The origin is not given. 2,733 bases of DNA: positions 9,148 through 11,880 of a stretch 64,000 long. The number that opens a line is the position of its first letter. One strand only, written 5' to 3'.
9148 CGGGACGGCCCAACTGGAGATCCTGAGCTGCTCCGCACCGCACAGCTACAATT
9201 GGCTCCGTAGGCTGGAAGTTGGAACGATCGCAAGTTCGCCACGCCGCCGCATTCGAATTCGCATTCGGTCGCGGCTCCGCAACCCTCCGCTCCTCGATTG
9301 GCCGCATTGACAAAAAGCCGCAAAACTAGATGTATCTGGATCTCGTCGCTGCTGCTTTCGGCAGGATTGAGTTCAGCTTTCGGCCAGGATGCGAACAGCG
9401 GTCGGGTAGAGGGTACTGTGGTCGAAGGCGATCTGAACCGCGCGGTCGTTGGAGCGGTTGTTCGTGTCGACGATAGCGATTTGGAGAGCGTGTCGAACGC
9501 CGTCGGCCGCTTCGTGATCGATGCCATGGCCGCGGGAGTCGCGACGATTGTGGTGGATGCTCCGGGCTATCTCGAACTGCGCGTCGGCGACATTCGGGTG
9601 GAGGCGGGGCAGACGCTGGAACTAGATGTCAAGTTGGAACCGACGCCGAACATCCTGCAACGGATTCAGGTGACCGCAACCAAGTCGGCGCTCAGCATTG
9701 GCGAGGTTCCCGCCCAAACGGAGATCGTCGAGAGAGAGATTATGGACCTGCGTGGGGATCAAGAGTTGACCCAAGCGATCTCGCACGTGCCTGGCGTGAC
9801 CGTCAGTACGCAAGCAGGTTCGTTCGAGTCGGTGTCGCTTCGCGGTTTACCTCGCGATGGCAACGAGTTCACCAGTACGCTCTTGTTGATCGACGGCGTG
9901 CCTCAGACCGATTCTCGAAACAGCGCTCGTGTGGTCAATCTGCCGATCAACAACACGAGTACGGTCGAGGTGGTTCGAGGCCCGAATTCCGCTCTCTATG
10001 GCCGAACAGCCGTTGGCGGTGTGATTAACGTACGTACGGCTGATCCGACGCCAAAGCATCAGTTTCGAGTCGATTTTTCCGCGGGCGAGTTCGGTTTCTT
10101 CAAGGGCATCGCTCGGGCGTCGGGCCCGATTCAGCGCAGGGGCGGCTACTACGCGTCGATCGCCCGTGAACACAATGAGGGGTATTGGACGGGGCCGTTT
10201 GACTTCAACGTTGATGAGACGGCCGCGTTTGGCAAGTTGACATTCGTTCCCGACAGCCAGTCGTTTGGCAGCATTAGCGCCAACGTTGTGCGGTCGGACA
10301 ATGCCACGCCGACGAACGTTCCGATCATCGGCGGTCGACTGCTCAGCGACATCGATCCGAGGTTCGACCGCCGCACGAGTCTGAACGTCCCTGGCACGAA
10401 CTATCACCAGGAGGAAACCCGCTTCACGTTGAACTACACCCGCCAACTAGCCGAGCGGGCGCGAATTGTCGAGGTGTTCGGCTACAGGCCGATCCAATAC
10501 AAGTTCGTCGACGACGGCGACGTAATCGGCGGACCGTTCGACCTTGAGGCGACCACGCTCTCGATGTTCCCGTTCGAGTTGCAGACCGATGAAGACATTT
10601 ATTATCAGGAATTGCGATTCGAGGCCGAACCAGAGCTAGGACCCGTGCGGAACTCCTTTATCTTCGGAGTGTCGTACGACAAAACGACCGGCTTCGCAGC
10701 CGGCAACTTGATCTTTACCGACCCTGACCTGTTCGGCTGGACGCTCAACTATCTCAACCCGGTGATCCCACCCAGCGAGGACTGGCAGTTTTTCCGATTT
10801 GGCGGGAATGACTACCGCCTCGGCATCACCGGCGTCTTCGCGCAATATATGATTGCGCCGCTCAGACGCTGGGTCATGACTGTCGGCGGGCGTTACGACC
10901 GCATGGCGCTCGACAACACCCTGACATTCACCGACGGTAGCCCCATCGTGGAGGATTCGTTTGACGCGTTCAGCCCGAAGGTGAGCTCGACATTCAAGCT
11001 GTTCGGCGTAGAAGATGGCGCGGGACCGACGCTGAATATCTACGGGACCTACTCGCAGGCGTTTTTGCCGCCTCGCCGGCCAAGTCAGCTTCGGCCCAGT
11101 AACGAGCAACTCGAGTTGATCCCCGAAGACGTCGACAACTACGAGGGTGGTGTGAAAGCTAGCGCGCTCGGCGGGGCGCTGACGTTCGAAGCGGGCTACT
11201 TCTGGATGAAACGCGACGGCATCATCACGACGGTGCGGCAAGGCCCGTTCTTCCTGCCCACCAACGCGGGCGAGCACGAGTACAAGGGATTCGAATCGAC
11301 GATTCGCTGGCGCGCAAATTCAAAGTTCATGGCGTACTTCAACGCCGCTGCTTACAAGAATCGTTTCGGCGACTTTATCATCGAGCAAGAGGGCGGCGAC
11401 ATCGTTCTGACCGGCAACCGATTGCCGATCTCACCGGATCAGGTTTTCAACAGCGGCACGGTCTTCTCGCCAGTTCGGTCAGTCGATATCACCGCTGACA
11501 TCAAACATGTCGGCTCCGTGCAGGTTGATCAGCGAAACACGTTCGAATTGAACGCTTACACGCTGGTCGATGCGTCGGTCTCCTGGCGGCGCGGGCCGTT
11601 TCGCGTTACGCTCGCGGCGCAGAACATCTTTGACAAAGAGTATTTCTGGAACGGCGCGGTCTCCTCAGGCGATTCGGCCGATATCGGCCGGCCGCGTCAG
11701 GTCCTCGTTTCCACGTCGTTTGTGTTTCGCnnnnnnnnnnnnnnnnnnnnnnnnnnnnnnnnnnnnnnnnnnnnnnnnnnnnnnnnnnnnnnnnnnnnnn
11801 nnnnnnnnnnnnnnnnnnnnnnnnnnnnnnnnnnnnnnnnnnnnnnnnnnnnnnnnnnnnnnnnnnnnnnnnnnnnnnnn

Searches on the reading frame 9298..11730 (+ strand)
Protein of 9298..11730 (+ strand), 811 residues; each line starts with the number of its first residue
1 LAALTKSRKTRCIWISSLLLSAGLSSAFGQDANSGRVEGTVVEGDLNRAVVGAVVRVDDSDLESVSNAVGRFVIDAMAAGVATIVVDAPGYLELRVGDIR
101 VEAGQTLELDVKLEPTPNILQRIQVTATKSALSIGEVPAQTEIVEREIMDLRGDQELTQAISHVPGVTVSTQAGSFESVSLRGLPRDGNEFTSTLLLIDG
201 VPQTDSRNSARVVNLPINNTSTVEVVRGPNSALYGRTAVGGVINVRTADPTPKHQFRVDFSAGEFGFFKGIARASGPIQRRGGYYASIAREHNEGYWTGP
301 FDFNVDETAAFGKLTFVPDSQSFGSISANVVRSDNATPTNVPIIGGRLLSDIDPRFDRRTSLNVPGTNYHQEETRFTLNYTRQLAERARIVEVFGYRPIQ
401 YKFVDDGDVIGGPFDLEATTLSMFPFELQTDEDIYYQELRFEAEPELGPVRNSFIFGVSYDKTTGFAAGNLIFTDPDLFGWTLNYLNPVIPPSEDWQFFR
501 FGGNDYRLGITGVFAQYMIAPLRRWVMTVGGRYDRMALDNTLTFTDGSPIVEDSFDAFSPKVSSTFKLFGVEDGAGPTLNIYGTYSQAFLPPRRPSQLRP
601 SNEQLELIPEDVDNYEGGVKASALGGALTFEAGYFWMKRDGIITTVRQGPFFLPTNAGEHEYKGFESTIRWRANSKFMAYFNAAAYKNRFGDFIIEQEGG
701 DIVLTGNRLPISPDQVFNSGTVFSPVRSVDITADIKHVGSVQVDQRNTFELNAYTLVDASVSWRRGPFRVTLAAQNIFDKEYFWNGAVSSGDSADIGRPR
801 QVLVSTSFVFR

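Call 65: search_protein_families(library=pfam, proteins=[window:9298-11730:+])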
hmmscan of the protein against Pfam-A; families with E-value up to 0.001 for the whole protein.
window:9298-11730:+ (811 aa): 4 families
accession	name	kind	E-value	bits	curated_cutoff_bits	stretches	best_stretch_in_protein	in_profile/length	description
PF00593.30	TonB_dep_Rec_b-barrel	-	1.4e-37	131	27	1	330-777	21-436/436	TonB dependent receptor-like, beta-barrel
PF07715.20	Plug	-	9.9e-22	77.9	23.9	1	136-242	4-107/107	TonB-dependent Receptor Plug Domain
PF13620.12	CarboxypepD_reg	-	1.7e-12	47.9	32.3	1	37-114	2-82/82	Carboxypeptidase regulatory-like domain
PF13715.12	CarbopepD_reg_2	-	2.8e-07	30.9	32.2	1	37-124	1-87/88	CarboxypepD_reg-like domain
